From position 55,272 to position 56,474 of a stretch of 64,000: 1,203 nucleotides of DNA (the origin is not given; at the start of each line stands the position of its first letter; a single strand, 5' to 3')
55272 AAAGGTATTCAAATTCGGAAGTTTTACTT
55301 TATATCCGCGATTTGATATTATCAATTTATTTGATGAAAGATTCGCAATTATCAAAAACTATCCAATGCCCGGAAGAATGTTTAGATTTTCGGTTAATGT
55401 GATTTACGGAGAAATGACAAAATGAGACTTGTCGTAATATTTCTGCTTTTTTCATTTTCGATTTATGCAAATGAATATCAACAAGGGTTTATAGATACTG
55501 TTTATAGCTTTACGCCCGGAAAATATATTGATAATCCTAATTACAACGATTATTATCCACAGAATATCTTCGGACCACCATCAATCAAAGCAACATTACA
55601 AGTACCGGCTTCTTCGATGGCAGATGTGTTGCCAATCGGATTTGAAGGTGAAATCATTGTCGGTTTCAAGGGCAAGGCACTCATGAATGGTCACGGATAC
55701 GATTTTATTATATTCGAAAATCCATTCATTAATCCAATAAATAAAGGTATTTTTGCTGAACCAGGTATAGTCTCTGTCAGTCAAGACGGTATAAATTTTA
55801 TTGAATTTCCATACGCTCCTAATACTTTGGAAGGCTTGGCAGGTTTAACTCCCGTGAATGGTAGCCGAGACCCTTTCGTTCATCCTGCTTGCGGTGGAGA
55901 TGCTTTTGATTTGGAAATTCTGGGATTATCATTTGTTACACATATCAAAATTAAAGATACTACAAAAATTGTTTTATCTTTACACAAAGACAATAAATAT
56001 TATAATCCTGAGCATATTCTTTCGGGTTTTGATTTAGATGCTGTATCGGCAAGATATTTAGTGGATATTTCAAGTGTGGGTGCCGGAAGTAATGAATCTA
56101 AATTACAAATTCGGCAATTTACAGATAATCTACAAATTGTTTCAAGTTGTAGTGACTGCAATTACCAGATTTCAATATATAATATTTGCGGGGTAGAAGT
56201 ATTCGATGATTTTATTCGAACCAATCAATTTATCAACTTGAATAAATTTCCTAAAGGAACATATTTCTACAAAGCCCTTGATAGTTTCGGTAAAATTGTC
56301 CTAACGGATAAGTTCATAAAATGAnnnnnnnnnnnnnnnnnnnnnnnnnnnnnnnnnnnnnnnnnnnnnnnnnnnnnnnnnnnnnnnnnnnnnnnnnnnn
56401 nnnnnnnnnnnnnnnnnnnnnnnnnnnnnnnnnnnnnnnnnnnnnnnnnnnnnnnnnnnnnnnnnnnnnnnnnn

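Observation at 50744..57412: Cobalamin riboswitch in front of a TonB-receptor operon whose accessory proteins are T9SS cargo: candidate undescribed corrinoid-capture system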

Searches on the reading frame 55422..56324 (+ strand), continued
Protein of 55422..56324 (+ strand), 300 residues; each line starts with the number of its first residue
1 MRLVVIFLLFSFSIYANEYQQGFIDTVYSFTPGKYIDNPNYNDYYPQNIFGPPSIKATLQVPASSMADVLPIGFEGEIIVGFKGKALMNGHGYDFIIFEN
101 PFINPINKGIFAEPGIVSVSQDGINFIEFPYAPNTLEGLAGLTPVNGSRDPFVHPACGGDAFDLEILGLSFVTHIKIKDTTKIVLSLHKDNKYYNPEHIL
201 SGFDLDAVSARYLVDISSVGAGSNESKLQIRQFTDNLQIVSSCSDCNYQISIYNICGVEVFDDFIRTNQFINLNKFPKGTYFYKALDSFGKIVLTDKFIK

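Call 41: search_protein_families(library=pfam, alignment_id=A1, max_evalue=1)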
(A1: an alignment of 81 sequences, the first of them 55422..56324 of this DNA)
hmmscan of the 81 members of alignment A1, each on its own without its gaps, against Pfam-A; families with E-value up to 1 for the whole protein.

A. member 1, window:55422-56324:+ (300 aa): 2 families
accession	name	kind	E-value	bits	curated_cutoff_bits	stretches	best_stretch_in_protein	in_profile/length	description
PF18962.6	Por_Secre_tail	-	2e-05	25.3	27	1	234-288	7-65/75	Secretion system C-terminal sorting domain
PF13585.12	CHU_C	-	0.00017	22.1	27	1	234-283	15-68/86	CHU_C Type IX secretion signal domain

B. families by the number of members that match (of 81 scanned): 19 families
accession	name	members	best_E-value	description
PF18962.6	Por_Secre_tail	59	1e-12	Secretion system C-terminal sorting domain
PF13585.12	CHU_C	6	0.00017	CHU_C Type IX secretion signal domain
PF11589.14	DUF3244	6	0.00042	Domain of unknown function (DUF3244)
PF14684.11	Tricorn_C1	3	0.055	Tricorn protease C1 domain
PF04151.21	PPC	1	0.0022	Bacterial pre-peptidase C-terminal domain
PF07453.19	NUMOD1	1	0.0081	NUMOD1 domain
PF17442.7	U62_UL91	1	0.011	Functional domain of U62 and UL91 proteins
PF16967.11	TcfC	1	0.02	E-set like domain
PF09116.15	gp45-slide_C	1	0.021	gp45 sliding clamp, C terminal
PF09830.14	ATP_transf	1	0.023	ATP adenylyltransferase C-terminal domain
PF24307.1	DUF7486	1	0.024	Family of unknown function (DUF7486)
PF23643.1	TRAPPC13_C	1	0.042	Trafficking protein particle complex subunit 13, C-terminal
PF18923.6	DUF5673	1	0.054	Domain of unknown function (DUF5673)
PF20405.4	DUF6695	1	0.067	DUF6695 C-terminal domain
PF10457.14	MENTAL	1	0.14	Cholesterol-capturing domain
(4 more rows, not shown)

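Call 51: find_related_loci(query=A1, collection=genome_contigs, flank=7000)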
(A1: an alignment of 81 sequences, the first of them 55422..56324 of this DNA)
Query A1 (300 aa) in genome_contigs; peptide patterns used: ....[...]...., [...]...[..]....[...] (x = any residue, [..] = any of these).
436 stretches matched a pattern; 221 encode a relative of the query (tblastn E <= 1e-3); the best 80 are kept; 80 distinct loci.
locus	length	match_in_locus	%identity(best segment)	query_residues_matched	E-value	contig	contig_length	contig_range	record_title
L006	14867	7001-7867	59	14-300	3e-107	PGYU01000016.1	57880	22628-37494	MAG: Ignavibacteriae bacterium HGW-Ignavibacteriae-1 08E140C01_z5_2013_Ig3399_v2_scaffold_543, whole genome shotgun sequ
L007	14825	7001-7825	45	1-281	2e-69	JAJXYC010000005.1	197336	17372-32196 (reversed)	MAG: Bacteroidetes bacterium isolate BP6.bin56 NODE_81_length_197336_cov_3.246033, whole genome shotgun sequence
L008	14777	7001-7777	47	24-282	3e-69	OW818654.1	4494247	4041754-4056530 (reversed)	metagenome genome assembly, chromosome: 1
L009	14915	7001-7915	57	1-300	6e-103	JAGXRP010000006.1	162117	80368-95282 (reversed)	MAG: Desulfobulbaceae bacterium isolate CROMO_A_116 c_000000141008, whole genome shotgun sequence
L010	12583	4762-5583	47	20-300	9e-68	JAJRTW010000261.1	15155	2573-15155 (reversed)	MAG: Bacteroidetes bacterium isolate Dive96_bin10.128 k141_4977039, whole genome shotgun sequence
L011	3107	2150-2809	52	20-239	1e-66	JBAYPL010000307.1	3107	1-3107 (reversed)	MAG: Candidatus Kapaibacterium sp. isolate SO_2016_LW2_137 scaffold79133_LW138R_2016, whole genome shotgun sequence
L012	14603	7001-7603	55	13-213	3e-66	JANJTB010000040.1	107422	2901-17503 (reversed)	MAG: bacterium isolate RX1_metabat.bin.17 RX1_k141_217237, whole genome shotgun sequence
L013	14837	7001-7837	46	6-281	9e-66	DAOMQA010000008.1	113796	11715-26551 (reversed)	MAG TPA_asm: Candidatus Kapaibacterium sp. isolate AMR_MDS_5846 NODE_76_length_113796_cov_8.566867, whole genome shotgun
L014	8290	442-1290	48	1-282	3e-65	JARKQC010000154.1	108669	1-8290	MAG: Bacteroidota bacterium isolate Reactor_maxbin.046 k141_705982, whole genome shotgun sequence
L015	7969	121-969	43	1-293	2e-64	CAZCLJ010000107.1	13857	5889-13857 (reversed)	MAG TPA_asm: uncultured Hyphomicrobiales bacterium isolate SRP192927_co3_222 genome assembly, contig: NODE_10435_length_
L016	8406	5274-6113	44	1-282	4e-63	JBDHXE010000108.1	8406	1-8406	MAG: Chlorobiota bacterium isolate AS-MESO-3CA.185 NODE_35962_length_8406_cov_3.382519, whole genome shotgun sequence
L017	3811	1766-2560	46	7-275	1e-62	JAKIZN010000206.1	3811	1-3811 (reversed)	MAG: Bacteroidetes bacterium isolate UR.bin11 UR_contig_87052, whole genome shotgun sequence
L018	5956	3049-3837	44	24-286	1e-62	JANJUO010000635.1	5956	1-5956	MAG: bacterium isolate RXS1_metabat.bin.37 RXS1_k141_133960, whole genome shotgun sequence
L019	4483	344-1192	42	1-293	1e-62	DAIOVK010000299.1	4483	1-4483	MAG TPA_asm: Candidatus Kapaibacterium sp. isolate CTOTU18620 NODE_22716_length_4483_cov_6.287940, whole genome shotgun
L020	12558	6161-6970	45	23-299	5e-62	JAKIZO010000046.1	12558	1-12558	MAG: Bacteroidetes bacterium isolate UR.bin29 NODE_46_length_12558_cov_2.268248, whole genome shotgun sequence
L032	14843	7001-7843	41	3-282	3e-56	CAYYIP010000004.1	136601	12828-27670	MAG TPA_asm: uncultured Hyphomicrobiales bacterium isolate binchicken_co39_141 genome assembly, contig: NODE_169_length_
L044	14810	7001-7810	45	23-299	7e-58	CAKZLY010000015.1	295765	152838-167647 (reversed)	MAG TPA_asm: uncultured Ignavibacteria bacterium isolate SRR5214706_bin.14_CONCOCT_v1.1_MAG genome assembly, contig: ERZ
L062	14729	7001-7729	45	6-262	3e-51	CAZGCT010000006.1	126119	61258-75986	MAG TPA_asm: uncultured Hyphomicrobiales bacterium isolate binchicken_co40_53 genome assembly, contig: NODE_176_length_1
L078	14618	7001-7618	43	16-233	6e-48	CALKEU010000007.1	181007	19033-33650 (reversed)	MAG: Candidatus Kapabacteria bacterium isolate S1_Bin_METABAT__74_1 genome assembly, contig: c_000001340700, whole genom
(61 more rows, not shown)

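Call 62: search_protein_families(library=pfam, proteins=[L062:6983-7894:+, L062:7875-9095:+, L062:9187-11475:+, L062:11459-12361:+, L062:6100-6849:-, L062:4342-5901:-, L062:12396-13487:-], max_evalue=0.01)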
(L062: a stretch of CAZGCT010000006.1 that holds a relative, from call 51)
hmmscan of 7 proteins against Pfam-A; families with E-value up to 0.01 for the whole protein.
L062:6983-7894:+ (303 aa): 0 families

L062:7875-9095:+ (406 aa): 2 families
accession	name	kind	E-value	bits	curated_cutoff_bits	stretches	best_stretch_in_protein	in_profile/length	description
PF13570.13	Beta-prop_ACSF4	-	4.9e-12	46.3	133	1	62-230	133-291/329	Beta-alanine-activating enzyme, beta-propeller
PF25292.1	Beta-prop_CGLA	-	0.00033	20.6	26.8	0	78-152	3-80/316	Lambda-carrageenase beta-propeller domain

L062:9187-11475:+ (762 aa): 6 families
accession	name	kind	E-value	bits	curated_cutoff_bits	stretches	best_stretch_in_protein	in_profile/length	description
PF13715.12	CarbopepD_reg_2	-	2.2e-18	66.5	32.2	1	33-117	1-85/88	CarboxypepD_reg-like domain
PF13620.12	CarboxypepD_reg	-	5.5e-13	49.5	32.3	1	32-95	1-68/82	Carboxypeptidase regulatory-like domain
PF07715.20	Plug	-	2.8e-10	41.1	23.9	1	129-228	3-102/107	TonB-dependent Receptor Plug Domain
PF08308.17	PEGA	-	0.0011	19.3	20.8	1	47-110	11-69/71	PEGA domain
PF11008.14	DUF2846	-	0.0058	17.1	34.3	0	36-84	8-57/92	Protein of unknown function (DUF2846)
PF23591.1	CILP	-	0.0083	16.6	27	0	31-93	5-66/90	Cartilage intermediate layer protein 1-like domain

L062:11459-12361:+ (300 aa): 1 family
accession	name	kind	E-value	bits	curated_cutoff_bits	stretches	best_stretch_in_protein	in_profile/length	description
PF14054.11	DUF4249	-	1.1e-09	38.7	28.5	1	34-220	10-149/269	Domain of unknown function (DUF4249)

L062:6100-6849:- (249 aa): 2 families
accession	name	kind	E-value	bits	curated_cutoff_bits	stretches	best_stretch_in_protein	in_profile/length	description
PF21948.1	LplA-B_cat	-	1e-27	97.9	27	1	28-242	2-194/200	Lipoyl protein ligase A/B catalytic domain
PF03099.24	BPL_LplA_LipB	-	6.4e-17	62.1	21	1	67-194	13-131/133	Biotin/lipoate A/B protein ligase family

L062:4342-5901:- (519 aa): 4 families
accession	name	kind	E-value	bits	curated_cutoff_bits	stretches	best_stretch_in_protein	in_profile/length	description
PF02541.22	Ppx-GppA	-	5.6e-69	233.2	27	1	24-314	2-284/285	Ppx/GppA phosphatase family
PF21447.3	Ppx-GppA_III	-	1.3e-38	133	27.3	1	328-472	2-145/177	Ppx/GppA phosphatase, domain III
PF01966.28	HD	-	9.5e-06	26.3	22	1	345-456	4-110/116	HD domain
PF08841.16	DDR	-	4.7e-05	23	24.6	1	88-166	89-165/328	Diol dehydratase reactivase ATPase-like domain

L062:12396-13487:- (363 aa): 2 families
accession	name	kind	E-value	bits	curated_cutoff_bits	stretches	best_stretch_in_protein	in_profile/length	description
PF03462.23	PCRF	-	2e-71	240.2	24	1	10-202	3-194/194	PCRF domain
PF00472.26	RF-1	-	7.1e-46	155.4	35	1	209-319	1-116/116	RF-1 domain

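Call 69: search_protein_families(library=pfam, proteins=[L032:4542-6032:+, L032:6140-6868:+, L032:7933-9693:+, L032:9694-10803:+, L044:6224-6865:-, L044:7819-8904:-, L044:9145-10383:+, L078:6512-7807:+, L078:7866-9056:-, L013:4143-5057:+], max_evalue=0.01)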
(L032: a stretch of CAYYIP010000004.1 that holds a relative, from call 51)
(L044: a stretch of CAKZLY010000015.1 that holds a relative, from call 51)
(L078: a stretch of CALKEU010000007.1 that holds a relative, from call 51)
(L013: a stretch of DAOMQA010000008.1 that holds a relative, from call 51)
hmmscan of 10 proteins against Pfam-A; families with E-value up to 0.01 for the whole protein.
L032:4542-6032:+ (496 aa): 0 families

L032:6140-6868:+ (242 aa): 0 families

L032:7933-9693:+ (586 aa): 0 families

L032:9694-10803:+ (369 aa): 11 families
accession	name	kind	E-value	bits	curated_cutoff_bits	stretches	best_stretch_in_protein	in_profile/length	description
PF02463.25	SMC_N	-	3.7e-20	72.7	40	1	4-361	2-208/220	RecF/RecN/SMC N terminal domain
PF13304.12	AAA_21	-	1.7e-10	41.9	27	1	26-349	1-297/304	AAA domain, putative AbiEii toxin, Type IV TA system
PF13476.12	AAA_23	-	6.6e-09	37.1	27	1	7-199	2-143/201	AAA domain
PF13175.12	AAA_15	-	2.8e-08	34.2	32.1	1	2-176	1-142/374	AAA ATPase domain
PF00931.28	NB-ARC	-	1.2e-05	25.2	23.5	0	21-93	17-89/248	NB-ARC domain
PF13166.12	AAA_13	-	0.00038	19.7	36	1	25-57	17-52/713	AAA domain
PF20720.3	nSTAND3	-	0.00081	19.6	27.2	0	25-58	18-53/155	Novel STAND NTPase 3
PF01637.24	ATPase_2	-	0.0012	19.2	33.2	0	24-44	20-40/225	ATPase domain predominantly from Archaea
PF13555.12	AAA_29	-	0.0015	18.7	27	1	20-45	17-43/61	P-loop containing region of AAA domain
PF13173.12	AAA_14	-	0.0019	18.6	27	0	26-76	4-55/129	AAA domain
PF13558.12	SbcC_Walker_B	-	0.0069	17.1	27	0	287-339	33-89/90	SbcC/RAD50-like, Walker B motif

L044:6224-6865:- (213 aa): 4 families
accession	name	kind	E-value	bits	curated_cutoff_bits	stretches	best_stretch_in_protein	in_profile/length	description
PF00730.31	HhH-GPD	-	9.3e-25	87.5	26.2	1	35-170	1-108/108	HhH-GPD superfamily base excision DNA repair protein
PF00633.29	HHH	-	7.7e-09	35.4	24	1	101-128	2-29/30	Helix-hairpin-helix motif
PF10576.14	EndIII_4Fe-2S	-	4.8e-07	30.3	20.5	1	188-204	1-17/17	Iron-sulfur binding domain of endonuclease III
PF21176.3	RecR_HhH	-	0.0068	16.6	27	0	110-123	6-19/45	RecR, helix-hairpin-helix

L044:7819-8904:- (361 aa): 3 families
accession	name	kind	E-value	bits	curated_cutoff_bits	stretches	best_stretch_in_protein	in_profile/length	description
PF03349.22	Toluene_X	-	5.7e-05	22.2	29.7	0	98-201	138-222/421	Outer membrane protein transport protein (OMPP1/FadL/TodX)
PF03687.19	UPF0164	-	0.00039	19.8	21.4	1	46-166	43-161/325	Uncharacterised protein family (UPF0164)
PF18990.6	DUF5723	-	0.00094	19.4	26.8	1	112-220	161-252/376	Family of unknown function (DUF5723)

L044:9145-10383:+ (412 aa): 5 families
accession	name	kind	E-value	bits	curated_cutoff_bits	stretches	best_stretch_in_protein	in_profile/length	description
PF00072.30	Response_reg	-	1.3e-30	106.3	30.2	1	39-150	1-110/111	Response regulator receiver domain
PF02518.31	HATPase_c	-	8.3e-20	71.7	26.4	1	300-407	5-110/111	Histidine kinase-, DNA gyrase B-, and HSP90-like ATPase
PF00512.31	HisKA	-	1e-08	35.6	26.9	1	183-249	1-64/66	His Kinase A (phospho-acceptor) domain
PF13581.12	HATPase_c_2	-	0.0032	17.9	27.4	1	308-383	39-111/127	Histidine kinase-like ATPase domain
PF02671.26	PAH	-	0.0066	16.6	21.3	0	257-278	15-36/45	Paired amphipathic helix repeat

L078:6512-7807:+ (431 aa): 0 families

L078:7866-9056:- (396 aa): 3 families
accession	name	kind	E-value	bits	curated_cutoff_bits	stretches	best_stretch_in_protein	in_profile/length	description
PF00924.24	MS_channel_2nd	-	1.6e-20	73.4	20.2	1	210-277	1-67/68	Mechanosensitive ion channel, beta-domain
PF21088.3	MS_channel_1st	-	3.2e-09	37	23.1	1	169-209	2-42/42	Mechanosensitive ion channel, transmembrane helices 2/3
PF21082.3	MS_channel_3rd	-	7.2e-08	33.2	21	1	286-372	2-88/88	Mechanosensitive ion channel MscS, C-terminal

L013:4143-5057:+ (304 aa): 0 families

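Call 80: list_cluster_members(proteins=[P0001, P0121])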
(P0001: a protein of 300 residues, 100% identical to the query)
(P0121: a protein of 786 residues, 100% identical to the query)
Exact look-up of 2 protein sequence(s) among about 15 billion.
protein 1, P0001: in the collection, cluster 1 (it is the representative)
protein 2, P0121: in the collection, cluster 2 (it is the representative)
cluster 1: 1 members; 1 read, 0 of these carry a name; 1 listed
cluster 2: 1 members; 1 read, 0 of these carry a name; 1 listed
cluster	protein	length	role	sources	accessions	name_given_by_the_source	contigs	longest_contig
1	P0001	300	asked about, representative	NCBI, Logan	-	-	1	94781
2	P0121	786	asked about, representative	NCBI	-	-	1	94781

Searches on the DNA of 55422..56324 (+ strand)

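Call 18: search_rna_families(sources=[L001, L002, L003], threshold=gathering)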
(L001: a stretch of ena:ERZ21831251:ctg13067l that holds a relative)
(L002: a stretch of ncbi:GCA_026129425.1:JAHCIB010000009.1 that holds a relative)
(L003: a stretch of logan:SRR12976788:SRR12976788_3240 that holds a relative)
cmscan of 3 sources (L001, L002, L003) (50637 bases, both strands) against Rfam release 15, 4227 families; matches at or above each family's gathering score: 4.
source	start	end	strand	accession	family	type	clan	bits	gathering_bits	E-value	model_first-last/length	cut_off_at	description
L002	3128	3325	+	RF00174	Cobalamin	Cis-reg; riboswitch;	CL00101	77.6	31.5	1.7e-17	1-189/189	no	Cobalamin riboswitch aptamer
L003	2317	2411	-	RF00059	TPP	Cis-reg; riboswitch;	-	75.6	54.3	3.4e-13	1-105/105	no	TPP riboswitch aptamer (THI element)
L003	4366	4551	+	RF00174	Cobalamin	Cis-reg; riboswitch;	CL00101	74.2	31.5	1.6e-16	1-189/189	no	Cobalamin riboswitch aptamer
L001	4316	4494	+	RF00174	Cobalamin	Cis-reg; riboswitch;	CL00101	72.5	31.5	4.8e-16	1-189/189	no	Cobalamin riboswitch aptamer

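Call 63: search_rna_families(sources=[L062, L050, L013, L058, L027, L044, L032, L066, L029], threshold=gathering)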
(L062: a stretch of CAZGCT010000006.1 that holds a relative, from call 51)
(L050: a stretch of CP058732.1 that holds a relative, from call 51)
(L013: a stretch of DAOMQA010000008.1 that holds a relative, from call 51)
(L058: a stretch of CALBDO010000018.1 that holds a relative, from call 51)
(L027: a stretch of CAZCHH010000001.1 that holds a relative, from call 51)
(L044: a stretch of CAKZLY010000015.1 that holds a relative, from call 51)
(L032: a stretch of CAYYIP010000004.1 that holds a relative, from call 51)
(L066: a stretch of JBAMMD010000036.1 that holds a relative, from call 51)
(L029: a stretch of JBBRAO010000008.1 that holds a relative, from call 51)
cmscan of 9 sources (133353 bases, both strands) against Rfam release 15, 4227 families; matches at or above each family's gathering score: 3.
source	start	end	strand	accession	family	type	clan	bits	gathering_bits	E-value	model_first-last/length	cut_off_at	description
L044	10462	10534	-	RF00005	tRNA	Gene; tRNA;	CL00001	70.1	29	6.2e-13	1-71/71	no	tRNA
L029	5403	5474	-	RF00005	tRNA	Gene; tRNA;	CL00001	61.5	29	1.4e-10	1-71/71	no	tRNA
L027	9093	9153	+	RF01734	Fluoride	Cis-reg; riboswitch;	-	53.6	34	1e-11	1-64/64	no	Fluoride riboswitch aptamer (crcB RNA motif)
